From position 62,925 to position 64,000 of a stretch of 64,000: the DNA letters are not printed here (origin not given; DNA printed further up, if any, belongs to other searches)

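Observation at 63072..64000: FlgJ-like protein combining a rod-binding domain with an SLT lytic transglycosylase instead of a glucosaminidase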

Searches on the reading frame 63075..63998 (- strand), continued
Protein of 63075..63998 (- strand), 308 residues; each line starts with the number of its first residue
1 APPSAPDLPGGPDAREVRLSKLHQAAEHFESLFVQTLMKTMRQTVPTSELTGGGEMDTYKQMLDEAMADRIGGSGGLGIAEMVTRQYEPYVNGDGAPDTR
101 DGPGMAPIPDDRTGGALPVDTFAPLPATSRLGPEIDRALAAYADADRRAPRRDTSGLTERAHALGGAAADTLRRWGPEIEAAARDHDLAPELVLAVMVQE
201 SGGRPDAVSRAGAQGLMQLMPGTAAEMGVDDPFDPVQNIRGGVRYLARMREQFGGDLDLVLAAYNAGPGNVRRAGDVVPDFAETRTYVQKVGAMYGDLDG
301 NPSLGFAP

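Call 27: find_related_loci(query=A1, collection=genome_contigs, flank=6000)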
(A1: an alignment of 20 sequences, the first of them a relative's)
Query A1 (328 aa) in genome_contigs; peptide patterns used: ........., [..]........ (x = any residue, [..] = any of these).
600 stretches matched a pattern (row limit reached: there are more); 598 encode a relative of the query (tblastn E <= 1e-3); the best 80 are kept; 80 distinct loci.
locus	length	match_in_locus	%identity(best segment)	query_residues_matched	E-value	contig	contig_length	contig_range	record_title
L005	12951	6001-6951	63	9-328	1e-123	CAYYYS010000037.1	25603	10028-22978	MAG TPA_asm: uncultured Fibrobacteraceae bacterium isolate binchicken_co65_325 genome assembly, contig: NODE_7905_length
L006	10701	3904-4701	47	38-321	3e-67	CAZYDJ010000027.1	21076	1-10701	MAG TPA_asm: uncultured Fibrobacteraceae bacterium isolate binchicken_co42_403 genome assembly, contig: NODE_3152_length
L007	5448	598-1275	36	42-311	4e-43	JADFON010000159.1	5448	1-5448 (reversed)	MAG: candidate division KSB1 bacterium isolate B69T1L10 B69T1L10_NODE27645, whole genome shotgun sequence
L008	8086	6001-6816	32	41-318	2e-36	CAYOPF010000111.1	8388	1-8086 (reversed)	MAG TPA_asm: uncultured Chloroherpeton sp. isolate binchicken_co37_4 genome assembly, contig: NODE_3483_length_8388_cov_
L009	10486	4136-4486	59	197-315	2e-36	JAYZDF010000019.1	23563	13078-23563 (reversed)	MAG: Myxococcota bacterium isolate XB_MAG1247 DB_MAG1247_0019, whole genome shotgun sequence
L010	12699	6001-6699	38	46-311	8e-36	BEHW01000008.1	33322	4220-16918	Bacterium HR20 DNA, contig: NODE_423_8, isolate: HRbin20, whole genome shotgun sequence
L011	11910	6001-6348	52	199-315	2e-34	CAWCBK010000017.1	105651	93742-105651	MAG: Euryarchaeota archaeon isolate MFD03899.bin.2.188 genome assembly, contig: contig_55834, whole genome shotgun seque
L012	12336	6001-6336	58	199-311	2e-34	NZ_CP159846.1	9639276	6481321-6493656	Desulfosarcina variabilis str. Montpellier chromosome, complete genome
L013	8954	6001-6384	53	199-325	1e-34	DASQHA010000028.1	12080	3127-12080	MAG TPA_asm: Terriglobales bacterium isolate SMAG_U11821 k141_268499, whole genome shotgun sequence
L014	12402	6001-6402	53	194-324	3e-33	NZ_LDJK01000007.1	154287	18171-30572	Stenotrophomonas chelatiphaga strain DSM 21508 contig_7, whole genome shotgun sequence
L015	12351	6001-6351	56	199-315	4e-33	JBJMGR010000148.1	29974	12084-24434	MAG: Pyrinomonadaceae bacterium isolate H3_18_all_fractions_metab_conc_6_64_56 k255_2291904, whole genome shotgun sequen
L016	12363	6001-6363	51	194-315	4e-33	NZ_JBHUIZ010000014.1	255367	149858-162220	Virgibacillus halophilus strain KCTC 13935 platanus_K_17_124_14, whole genome shotgun sequence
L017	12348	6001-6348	54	199-315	1e-32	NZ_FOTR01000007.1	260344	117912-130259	Gracilibacillus orientalis strain CGMCC 1.4250, whole genome shotgun sequence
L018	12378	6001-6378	51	199-324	1e-32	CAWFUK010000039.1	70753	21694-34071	MAG: uncultured Acidobacteriaceae bacterium isolate MFD09567.bin.1.118 genome assembly, contig: contig_34822, whole geno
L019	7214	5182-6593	46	184-323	1e-32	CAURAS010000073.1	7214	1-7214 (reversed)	MAG TPA_asm: uncultured Cardiobacterium sp. isolate ERR9968983_bin.6_MetaWRAP_v1.3_MAG genome assembly, contig: ERZ21615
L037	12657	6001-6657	31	80-315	2e-31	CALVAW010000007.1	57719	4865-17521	MAG: Candidatus Gastranaerophilales bacterium isolate BRZ_AF__bin10 genome assembly, contig: BRZ_AF__NODE_940_length_577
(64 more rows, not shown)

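Call 29: search_protein_families(library=pfam, proteins=[L008:5878-6825:+, L010:5857-6732:+, L007:532-1314:+, L006:3862-4734:+, L037:6007-6660:+], max_evalue=0.01)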
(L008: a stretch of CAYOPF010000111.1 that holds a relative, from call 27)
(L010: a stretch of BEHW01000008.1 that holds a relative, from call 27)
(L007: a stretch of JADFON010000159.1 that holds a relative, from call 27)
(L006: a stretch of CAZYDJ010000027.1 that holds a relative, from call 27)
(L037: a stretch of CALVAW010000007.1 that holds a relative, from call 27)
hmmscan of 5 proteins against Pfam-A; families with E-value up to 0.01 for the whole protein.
L008:5878-6825:+ (316 aa): 2 families
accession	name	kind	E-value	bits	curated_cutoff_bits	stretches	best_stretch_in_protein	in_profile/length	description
PF01464.25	SLT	-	1.3e-28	99.3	21.3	1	194-300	2-114/117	Transglycosylase SLT domain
PF10135.14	Rod-binding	-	0.0092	16.9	25.1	0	97-116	31-50/51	Rod binding protein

L010:5857-6732:+ (292 aa): 2 families
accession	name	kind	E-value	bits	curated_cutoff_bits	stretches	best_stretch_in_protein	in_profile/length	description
PF01464.25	SLT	-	5.4e-29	100.6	21.3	1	170-274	2-113/117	Transglycosylase SLT domain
PF10135.14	Rod-binding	-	3.6e-06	27.9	25.1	1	62-112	1-50/51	Rod binding protein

L007:532-1314:+ (261 aa): 3 families
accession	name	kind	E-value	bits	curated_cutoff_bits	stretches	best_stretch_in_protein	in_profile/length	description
PF01464.25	SLT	-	6.1e-31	106.9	21.3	1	136-241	2-113/117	Transglycosylase SLT domain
PF10135.14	Rod-binding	-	7.9e-14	52.4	25.1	1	40-86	1-49/51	Rod binding protein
PF13702.11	Lysozyme_like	-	0.00024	21.2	25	1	132-229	6-98/165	Lysozyme-like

L006:3862-4734:+ (291 aa): 3 families
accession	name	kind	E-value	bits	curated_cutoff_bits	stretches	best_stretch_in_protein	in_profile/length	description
PF01464.25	SLT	-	8e-29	100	21.3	1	158-259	3-110/117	Transglycosylase SLT domain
PF10135.14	Rod-binding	-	2e-11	44.7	25.1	1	37-83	2-49/51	Rod binding protein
PF13406.11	SLT_2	-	0.0026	17.5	24.3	0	188-218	151-181/292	Transglycosylase SLT domain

L037:6007-6660:+ (218 aa): 5 families
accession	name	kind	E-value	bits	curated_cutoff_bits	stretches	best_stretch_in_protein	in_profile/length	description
PF01464.25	SLT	-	7.9e-37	125.8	21.3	1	101-208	2-115/117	Transglycosylase SLT domain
PF13406.11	SLT_2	-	3.4e-05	23.7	24.3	0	132-162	151-181/292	Transglycosylase SLT domain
PF19489.4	SLT_4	-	0.00017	21.7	27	1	95-149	31-83/184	Transglycosylase SLT domain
PF18013.6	Phage_lysozyme2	-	0.00061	20.4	28.2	1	118-175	25-88/140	Phage tail lysozyme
PF13702.11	Lysozyme_like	-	0.0035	17.4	25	1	107-194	16-98/165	Lysozyme-like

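Call 32: search_protein_families(library=pfam, proteins=[L010:1778-2635:+, L010:2659-3447:+, L010:3455-4180:+, L010:4180-4743:+, L010:4747-5850:+, L010:6748-7254:+, L010:7148-8698:+, L010:8720-9712:+, L010:9712-10482:+], max_evalue=0.001)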
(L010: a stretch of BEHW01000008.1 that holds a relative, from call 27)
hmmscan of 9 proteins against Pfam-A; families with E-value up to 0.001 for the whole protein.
L010:1778-2635:+ (286 aa): 3 families
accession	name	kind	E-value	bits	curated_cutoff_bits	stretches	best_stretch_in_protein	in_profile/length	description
PF06429.18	Flg_bbr_C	-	6.5e-18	64.4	23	1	236-280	1-45/46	Flagellar basal body rod FlgEFG protein C-terminal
PF22692.1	LlgE_F_G_D1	-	1.2e-10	41.8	27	1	117-188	5-62/64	Flagellar hook protein FlgE/F/G D1 domain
PF00460.25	Flg_bb_rod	-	2.9e-10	40.3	20.7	1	31-61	1-31/31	Flagella basal body rod protein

L010:2659-3447:+ (263 aa): 3 families
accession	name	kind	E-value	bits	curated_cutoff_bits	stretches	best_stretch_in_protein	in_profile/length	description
PF22692.1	LlgE_F_G_D1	-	1.2e-27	96.3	27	1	96-159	1-64/64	Flagellar hook protein FlgE/F/G D1 domain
PF06429.18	Flg_bbr_C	-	8.2e-21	73.7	23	1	217-261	2-46/46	Flagellar basal body rod FlgEFG protein C-terminal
PF00460.25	Flg_bb_rod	-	9.2e-10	38.7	20.7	1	5-35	1-31/31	Flagella basal body rod protein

L010:3455-4180:+ (242 aa): 2 families
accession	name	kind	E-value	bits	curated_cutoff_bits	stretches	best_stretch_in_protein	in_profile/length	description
PF13144.11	ChapFlgA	-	9.1e-19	68.1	23.8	1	109-227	3-122/122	Chaperone for flagella basal body P-ring formation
PF08666.17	SAF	-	9.2e-07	29.8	21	1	108-165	2-62/63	SAF domain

L010:4180-4743:+ (188 aa): 1 family
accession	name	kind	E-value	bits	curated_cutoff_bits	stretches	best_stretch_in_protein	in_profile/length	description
PF02107.21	FlgH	-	1.5e-41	142.3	27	1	20-186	8-169/172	Flagellar L-ring protein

L010:4747-5850:+ (368 aa): 1 family
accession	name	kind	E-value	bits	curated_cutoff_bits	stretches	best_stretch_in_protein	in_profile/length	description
PF02119.21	FlgI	-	4.2e-117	391.3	25.3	1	23-367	1-343/343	Flagellar P-ring protein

L010:6748-7254:+ (169 aa): 1 family
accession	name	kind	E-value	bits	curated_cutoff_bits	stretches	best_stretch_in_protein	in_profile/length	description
PF05130.17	FlgN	-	8.7e-14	52.6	30.5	1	25-162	2-134/147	FlgN protein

L010:7148-8698:+ (517 aa): 3 families
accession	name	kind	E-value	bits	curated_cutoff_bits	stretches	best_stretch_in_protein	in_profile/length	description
PF22638.1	FlgK_D1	-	1.7e-48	165.7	28.6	1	131-367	2-226/233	Flagellar hook-associated protein FlgK helical domain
PF06429.18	Flg_bbr_C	-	6.4e-13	48.4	23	1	474-515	5-46/46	Flagellar basal body rod FlgEFG protein C-terminal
PF00460.25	Flg_bb_rod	-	1.5e-09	38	20.7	1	43-72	1-30/31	Flagella basal body rod protein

L010:8720-9712:+ (331 aa): 2 families
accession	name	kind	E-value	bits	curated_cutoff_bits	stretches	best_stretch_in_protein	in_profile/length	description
PF00669.25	Flagellin_N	-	5.2e-07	30.2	26.6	1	8-138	6-138/139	Bacterial flagellin N-terminal helical region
PF00700.27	Flagellin_C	-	4.9e-06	27.2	23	1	248-329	2-85/86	Bacterial flagellin C-terminal helical region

L010:9712-10482:+ (257 aa): 1 family
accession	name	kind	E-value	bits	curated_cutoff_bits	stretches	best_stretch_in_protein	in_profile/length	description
PF01618.21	MotA_ExbB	-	9.5e-18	64.6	22.9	1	110-215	12-121/127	MotA/TolQ/ExbB proton channel family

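Call 34: search_solved_structures(query=A1, max_evalue=1)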
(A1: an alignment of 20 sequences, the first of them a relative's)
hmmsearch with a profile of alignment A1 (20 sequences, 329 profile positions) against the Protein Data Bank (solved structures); distinct sequences matched with E-value up to 1: 53.
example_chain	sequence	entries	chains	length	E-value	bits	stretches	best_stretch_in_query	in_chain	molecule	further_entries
6fbt_A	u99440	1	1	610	1.3e-23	87.3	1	195-314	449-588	Probable soluble lytic transglycosylase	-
5ohu_A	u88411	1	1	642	1.4e-23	87.2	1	195-314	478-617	Soluble lytic murein transglycosylase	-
6fcq_A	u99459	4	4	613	1.4e-22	83.9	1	195-314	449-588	Soluble lytic murein transglycosylase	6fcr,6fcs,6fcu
6fc4_A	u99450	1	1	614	1.4e-22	83.9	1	195-314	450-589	Soluble lytic murein transglycosylase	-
5o29_A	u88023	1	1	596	1.1e-21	81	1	193-315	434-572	Transglycosylase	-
5o24_A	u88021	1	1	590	1.1e-21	81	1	193-315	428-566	Transglycosylase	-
5o2n_A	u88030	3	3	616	1.2e-21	80.9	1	193-315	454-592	Transglycosylase | Putative soluble lytic murein transglycosylase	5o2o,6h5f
5o1j_A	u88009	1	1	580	1.2e-21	80.9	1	193-315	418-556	Putative soluble lytic murein transglycosylase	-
5mpq_A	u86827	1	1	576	1.3e-21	80.8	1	192-314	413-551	Transglycosylase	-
6fpn_B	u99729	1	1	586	1.3e-21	80.8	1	192-315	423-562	Putative soluble lytic murein transglycosylase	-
9b45_a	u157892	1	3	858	6.2e-21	78.5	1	113-287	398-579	gp41 Tape measure protein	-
1qsa_A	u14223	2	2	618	1.1e-18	71.2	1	207-313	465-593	PROTEIN (SOLUBLE LYTIC TRANSGLYCOSYLASE SLT70) | SOLUBLE LYTIC TRANSGLYCOSYLASE SLT70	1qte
5a5x_B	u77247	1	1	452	2.6e-18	69.9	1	190-288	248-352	MEMBRANE-BOUND LYTIC MUREIN TRANSGLYCOSYLASE F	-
5aa4_A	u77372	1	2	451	2.6e-18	69.9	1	190-288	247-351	MEMBRANE-BOUND LYTIC MUREIN TRANSGLYCOSYLASE F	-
5a5x_A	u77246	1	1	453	2.7e-18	69.9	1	190-288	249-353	MEMBRANE-BOUND LYTIC MUREIN TRANSGLYCOSYLASE F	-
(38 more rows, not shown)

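Call 42: predict_structure(alignment_id=A1)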
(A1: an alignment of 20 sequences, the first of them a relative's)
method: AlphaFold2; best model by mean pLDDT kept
length: 328 residues; sequences in the alignment: 20
mean_pLDDT: 76.4   pTM: 0.51
mean pLDDT of the five models: 76.4, 74.2, 72.6, 70.8, 70.7
residues with pLDDT >= 90: 143; 70-90: 61; 50-70: 55; < 50: 69
segments of 3 or more residues with pLDDT < 50: 1-29, 125-129, 131-150, 165-171, 323-328
pLDDT, mean of each block of 10 residues (from residue 1): 38 40 45 80 87 81 65 67 71 69 84 69 48 45 43 62 49 75 95 97 96 98 96 96 97 97 98 97 98 98 98 93 45
secondary structure, 60 per line:
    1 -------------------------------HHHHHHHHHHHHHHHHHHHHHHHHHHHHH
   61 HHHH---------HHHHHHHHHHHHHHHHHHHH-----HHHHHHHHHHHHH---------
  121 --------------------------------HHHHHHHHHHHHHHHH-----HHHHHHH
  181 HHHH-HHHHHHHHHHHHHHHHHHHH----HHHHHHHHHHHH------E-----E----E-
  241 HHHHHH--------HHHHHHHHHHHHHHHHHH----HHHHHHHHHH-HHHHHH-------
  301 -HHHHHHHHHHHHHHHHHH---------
elements in order: H32-64 H74-93 H99-111 H153-168 H174-184 H186-205 H210-221 H241-246 H255-272 H277-286 H288-293 H302-319
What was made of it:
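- On Family-1 lytic transglycosylase (SLT, PF01464 / GH23): AF2 pLDDT above 95 for residues 174-319 (call 42).
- Residues 1-29 are predicted disordered (call 42).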

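Call 45: fold_search(model_id=the predicted structure, library=pdb)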
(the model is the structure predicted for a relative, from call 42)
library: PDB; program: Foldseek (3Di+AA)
matches with E <= 10: 155; with E <= 0.001: 58
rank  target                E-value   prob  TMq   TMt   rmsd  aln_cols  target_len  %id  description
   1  5ohu                  1.5e-06  1.00  0.36  0.20   3.8       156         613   36  The X-ray Structure of Lytic Transglycosylase Slt from Pseudomonas aeruginosa (released 2018-04-18)
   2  6fc4                  3.3e-06  1.00  0.35  0.19   2.9       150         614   37  The X-ray Structure of Lytic Transglycosylase Slt inactive mutant E503Q from Pseudomonas aeruginosa (released 2018-04-18)
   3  5mpq                  3.5e-06  1.00  0.35  0.21   4.1       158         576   34  Bulgecin A: The key to a broad-spectrum inhibitor that targets lytic transglycosylases (released 2017-03-29)
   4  5aa1_A                4.2e-06  1.00  0.35  0.28   3.8       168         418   26  Crystal structure of MltF from Pseudomonas aeruginosa in complex with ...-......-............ (released 2016-10-12)
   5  6fcq                  5.0e-06  1.00  0.34  0.19   2.5       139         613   37  The X-ray Structure of Lytic Transglycosylase Slt inactive mutant E503Q from Pseudomonas aeruginosa in complex with Bulg (released 2018-04-18)
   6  5o2n_A                6.0e-06  1.00  0.36  0.21  23.6       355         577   23  Lytic transglycosylase in action (released 2018-03-14)
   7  4p0g_A                6.6e-06  1.00  0.35  0.27   3.7       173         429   25  Crystal structure of MltF from Pseudomonas aeruginosa complexed with bulgecin and muropeptide (released 2015-03-18)
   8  6fbt_A                7.9e-06  1.00  0.35  0.19   1.9       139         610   37  The X-ray Structure of Lytic Transglycosylase Slt from Pseudomonas aeruginosa in complex with the reaction product NAG (released 2018-04-18)
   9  5o1j_A                8.6e-06  1.00  0.35  0.21   4.2       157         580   34  Lytic transglycosylase in action (released 2018-03-14)
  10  4p11                  9.0e-06  1.00  0.35  0.27  16.5       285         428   20  Native crystal structure of MltF Pseudomonas aeruginosa (released 2015-03-18)
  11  5a5x_A                1.0e-05  1.00  0.36  0.28   3.7       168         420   26  Crystal Structure of Se-Met MltF from Pseudomonas aeruginosa (released 2016-10-12)
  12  5aa2_A                1.1e-05  1.00  0.36  0.28   3.8       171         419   25  Crystal structure of MltF from Pseudomonas aeruginosa in complex with NAM-pentapeptide. (released 2016-10-12)
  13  5aa1_B                1.1e-05  1.00  0.35  0.28   4.0       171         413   26  Crystal structure of MltF from Pseudomonas aeruginosa in complex with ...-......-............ (released 2016-10-12)
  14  6fpn                  1.1e-05  1.00  0.34  0.20   3.1       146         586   36  Lytic transglycosylase in action (released 2018-03-14)
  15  4owd                  1.2e-05  1.00  0.35  0.27   3.8       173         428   25  Crystal structure of MltF from Pseudomonas aeruginosa complexed with cysteine (released 2015-03-18)
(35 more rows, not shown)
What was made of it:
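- On Family-1 lytic transglycosylase (SLT, PF01464 / GH23): Foldseek probability 1.00 to Slt, LtgA, MltF, MltC and Slt70 (call 45).
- The fold matches solved lytic transglycosylases (call 45).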
